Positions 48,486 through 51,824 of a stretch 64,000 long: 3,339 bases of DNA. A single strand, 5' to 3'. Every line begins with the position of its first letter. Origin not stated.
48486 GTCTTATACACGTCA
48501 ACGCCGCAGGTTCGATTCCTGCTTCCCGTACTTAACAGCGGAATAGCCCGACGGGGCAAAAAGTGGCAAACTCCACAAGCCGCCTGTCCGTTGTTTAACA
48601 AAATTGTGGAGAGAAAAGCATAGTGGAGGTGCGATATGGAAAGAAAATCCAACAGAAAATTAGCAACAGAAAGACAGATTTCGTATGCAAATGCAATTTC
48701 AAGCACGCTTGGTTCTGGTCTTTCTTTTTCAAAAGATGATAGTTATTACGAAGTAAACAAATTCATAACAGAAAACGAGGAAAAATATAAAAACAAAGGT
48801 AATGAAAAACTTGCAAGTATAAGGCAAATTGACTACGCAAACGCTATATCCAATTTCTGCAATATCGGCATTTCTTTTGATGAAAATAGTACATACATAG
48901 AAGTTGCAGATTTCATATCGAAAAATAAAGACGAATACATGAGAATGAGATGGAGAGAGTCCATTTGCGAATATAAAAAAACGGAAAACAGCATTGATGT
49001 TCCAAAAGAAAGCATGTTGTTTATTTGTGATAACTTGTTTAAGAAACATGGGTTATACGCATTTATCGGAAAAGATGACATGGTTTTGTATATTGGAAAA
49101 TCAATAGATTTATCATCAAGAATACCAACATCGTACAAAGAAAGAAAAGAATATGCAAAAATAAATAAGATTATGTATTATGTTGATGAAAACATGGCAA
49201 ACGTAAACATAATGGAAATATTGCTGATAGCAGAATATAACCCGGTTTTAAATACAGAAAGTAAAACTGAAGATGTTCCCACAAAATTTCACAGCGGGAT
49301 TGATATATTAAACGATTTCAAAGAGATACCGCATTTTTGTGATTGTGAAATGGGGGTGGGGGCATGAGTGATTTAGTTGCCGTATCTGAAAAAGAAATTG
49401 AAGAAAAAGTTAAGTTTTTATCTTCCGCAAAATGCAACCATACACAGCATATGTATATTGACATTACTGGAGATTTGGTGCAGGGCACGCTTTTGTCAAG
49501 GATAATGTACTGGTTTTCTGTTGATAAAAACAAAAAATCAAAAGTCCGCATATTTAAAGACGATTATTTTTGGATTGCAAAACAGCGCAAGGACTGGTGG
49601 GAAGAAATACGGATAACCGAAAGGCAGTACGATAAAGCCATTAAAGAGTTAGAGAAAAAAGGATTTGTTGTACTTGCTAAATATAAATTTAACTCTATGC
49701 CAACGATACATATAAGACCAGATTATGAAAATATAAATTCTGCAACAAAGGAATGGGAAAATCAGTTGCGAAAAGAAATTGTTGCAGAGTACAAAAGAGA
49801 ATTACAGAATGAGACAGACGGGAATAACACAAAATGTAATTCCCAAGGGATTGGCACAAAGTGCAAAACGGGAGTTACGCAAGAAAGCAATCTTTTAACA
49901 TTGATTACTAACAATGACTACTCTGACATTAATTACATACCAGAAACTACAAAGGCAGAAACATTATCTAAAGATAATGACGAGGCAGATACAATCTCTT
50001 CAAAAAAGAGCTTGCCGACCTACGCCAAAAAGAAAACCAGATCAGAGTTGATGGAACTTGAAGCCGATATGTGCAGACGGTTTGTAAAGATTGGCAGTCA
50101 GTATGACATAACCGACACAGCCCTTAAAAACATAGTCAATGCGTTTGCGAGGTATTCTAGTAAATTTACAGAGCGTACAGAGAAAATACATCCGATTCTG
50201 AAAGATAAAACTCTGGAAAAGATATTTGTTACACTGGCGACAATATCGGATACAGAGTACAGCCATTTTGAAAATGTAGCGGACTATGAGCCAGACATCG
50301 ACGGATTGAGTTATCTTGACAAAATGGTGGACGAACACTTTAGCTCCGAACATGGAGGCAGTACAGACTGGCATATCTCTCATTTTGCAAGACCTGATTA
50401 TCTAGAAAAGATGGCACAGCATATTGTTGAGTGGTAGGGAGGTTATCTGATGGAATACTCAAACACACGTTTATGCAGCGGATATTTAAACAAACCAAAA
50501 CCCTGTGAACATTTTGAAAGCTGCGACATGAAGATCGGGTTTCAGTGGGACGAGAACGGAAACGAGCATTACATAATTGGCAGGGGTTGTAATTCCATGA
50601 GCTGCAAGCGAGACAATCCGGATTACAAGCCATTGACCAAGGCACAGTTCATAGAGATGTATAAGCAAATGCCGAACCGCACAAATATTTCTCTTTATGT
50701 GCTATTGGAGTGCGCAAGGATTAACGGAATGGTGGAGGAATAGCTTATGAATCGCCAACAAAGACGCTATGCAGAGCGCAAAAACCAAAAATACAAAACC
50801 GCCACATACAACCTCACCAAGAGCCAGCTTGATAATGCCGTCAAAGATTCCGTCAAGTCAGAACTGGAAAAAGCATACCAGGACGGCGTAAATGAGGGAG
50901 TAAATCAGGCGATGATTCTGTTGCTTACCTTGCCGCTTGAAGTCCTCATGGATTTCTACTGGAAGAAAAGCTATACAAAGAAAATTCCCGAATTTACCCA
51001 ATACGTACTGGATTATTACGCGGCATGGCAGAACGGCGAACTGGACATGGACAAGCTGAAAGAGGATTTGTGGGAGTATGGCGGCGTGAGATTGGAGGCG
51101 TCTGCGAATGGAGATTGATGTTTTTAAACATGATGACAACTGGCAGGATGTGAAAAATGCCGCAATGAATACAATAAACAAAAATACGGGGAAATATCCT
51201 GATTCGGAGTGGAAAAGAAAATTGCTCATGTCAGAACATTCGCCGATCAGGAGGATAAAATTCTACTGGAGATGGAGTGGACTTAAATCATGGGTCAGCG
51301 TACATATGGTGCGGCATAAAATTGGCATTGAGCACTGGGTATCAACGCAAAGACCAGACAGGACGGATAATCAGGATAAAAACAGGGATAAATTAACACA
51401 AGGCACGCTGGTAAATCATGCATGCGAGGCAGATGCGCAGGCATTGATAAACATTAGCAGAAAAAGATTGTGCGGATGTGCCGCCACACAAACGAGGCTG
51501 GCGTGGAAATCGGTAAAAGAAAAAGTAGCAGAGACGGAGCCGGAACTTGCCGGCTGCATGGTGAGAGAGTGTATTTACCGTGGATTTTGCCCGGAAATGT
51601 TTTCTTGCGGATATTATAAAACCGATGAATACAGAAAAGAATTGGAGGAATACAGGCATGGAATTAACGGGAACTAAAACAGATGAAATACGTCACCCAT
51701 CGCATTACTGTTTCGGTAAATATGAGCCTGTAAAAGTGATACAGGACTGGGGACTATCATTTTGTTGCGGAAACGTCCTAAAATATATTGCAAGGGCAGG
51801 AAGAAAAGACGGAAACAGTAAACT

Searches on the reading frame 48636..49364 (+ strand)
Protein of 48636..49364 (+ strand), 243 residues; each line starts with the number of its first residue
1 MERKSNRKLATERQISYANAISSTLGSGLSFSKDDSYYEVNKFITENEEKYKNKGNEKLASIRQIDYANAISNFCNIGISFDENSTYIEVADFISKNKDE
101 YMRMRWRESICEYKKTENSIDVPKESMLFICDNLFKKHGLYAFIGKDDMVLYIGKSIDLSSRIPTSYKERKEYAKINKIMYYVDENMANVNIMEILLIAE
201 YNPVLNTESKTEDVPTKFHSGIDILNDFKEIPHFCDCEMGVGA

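Call 7: search_protein_families(library=pfam, proteins=[window:48636-49364:+], max_evalue=0.1)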
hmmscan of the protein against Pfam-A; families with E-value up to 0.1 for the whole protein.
window:48636-49364:+ (243 aa): 2 families
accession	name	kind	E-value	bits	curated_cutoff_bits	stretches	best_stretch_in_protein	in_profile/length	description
PF04558.20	tRNA_synt_1c_R1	-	0.0018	18.7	28.6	0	70-110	104-144/162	Glutaminyl-tRNA synthetase, non-specific RNA binding region part 1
PF01541.30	GIY-YIG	-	0.0021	18.8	22.6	1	137-177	1-41/78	GIY-YIG catalytic domain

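Call 8: search_protein_families(library=phrogs, proteins=[window:48636-49364:+], max_evalue=0.01)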
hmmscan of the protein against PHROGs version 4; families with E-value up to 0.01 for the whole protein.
window:48636-49364:+ (243 aa): 3 families
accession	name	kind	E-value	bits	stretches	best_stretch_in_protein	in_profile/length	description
phrog_19235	-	unknown function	1.3e-07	32.4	1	137-216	20-102/251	-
phrog_1111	-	DNA, RNA and nucleotide metabolism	4.8e-05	24.2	0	136-165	34-62/139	endonuclease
phrog_35456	-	unknown function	0.0034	18.1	1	139-210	8-85/189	-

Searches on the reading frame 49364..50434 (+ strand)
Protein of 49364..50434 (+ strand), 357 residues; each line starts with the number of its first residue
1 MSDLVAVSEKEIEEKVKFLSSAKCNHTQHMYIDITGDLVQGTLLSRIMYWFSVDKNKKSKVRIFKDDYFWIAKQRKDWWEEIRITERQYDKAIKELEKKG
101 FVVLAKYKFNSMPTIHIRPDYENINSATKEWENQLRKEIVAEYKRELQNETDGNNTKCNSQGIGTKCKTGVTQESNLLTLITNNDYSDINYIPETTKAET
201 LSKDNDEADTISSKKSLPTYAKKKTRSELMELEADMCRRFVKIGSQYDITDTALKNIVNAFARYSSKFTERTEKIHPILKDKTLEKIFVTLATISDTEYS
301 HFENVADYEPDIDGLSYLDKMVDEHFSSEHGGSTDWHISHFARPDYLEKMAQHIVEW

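Call 7: search_protein_families(library=pfam, proteins=[window:49364-50434:+], max_evalue=0.1)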
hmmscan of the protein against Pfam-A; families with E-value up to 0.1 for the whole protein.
window:49364-50434:+ (357 aa): 1 family
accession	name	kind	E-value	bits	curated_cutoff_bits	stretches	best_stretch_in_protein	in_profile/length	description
PF12731.12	Mating_N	-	0.047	14.2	21.4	0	258-288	36-66/95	Mating-type protein beta 1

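Call 8: search_protein_families(library=phrogs, proteins=[window:49364-50434:+], max_evalue=0.01)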
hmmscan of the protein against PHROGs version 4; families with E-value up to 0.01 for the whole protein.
window:49364-50434:+ (357 aa): 5 families
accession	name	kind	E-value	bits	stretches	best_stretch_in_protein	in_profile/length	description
phrog_428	-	DNA, RNA and nucleotide metabolism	5.5e-08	33.4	1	41-218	108-239/455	replication initiation protein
phrog_9773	-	DNA, RNA and nucleotide metabolism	0.00015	22.6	1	34-219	23-194/288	replication initiation O-like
phrog_270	-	DNA, RNA and nucleotide metabolism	0.00028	21.4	1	28-205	29-159/383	replication initiation protein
phrog_678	-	DNA, RNA and nucleotide metabolism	0.0027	18.3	1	68-225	81-239/346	replication initiation O-like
phrog_23013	-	tail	0.0069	15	1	65-108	855-898/1379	tail length tape measure protein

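Call 39: search_protein_families(library=ncbifam, proteins=[window:49364-50434:+], max_evalue=0.1)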
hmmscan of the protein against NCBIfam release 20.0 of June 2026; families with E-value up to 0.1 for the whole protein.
window:49364-50434:+ (357 aa): 0 families

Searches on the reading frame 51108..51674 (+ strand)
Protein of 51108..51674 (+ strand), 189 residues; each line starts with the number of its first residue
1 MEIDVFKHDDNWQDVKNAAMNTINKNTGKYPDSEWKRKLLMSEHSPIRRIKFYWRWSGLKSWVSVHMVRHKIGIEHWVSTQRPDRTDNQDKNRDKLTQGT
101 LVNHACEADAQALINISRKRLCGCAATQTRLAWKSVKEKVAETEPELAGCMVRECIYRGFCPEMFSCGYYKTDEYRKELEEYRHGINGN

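Call 33: search_protein_families(library=phrogs, proteins=[window:51108-51674:+], max_evalue=0.001)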
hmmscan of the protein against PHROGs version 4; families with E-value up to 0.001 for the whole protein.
window:51108-51674:+ (189 aa): 0 families

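Call 60: search_protein_families(library=pfam, proteins=[window:51108-51674:+], max_evalue=0.01)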
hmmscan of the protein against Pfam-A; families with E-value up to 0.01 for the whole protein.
window:51108-51674:+ (189 aa): 1 family
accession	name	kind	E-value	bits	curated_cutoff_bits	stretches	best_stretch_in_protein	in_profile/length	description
PF02511.20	Thy1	-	0.00078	19.7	24.8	0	92-145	137-190/191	Thymidylate synthase complementing protein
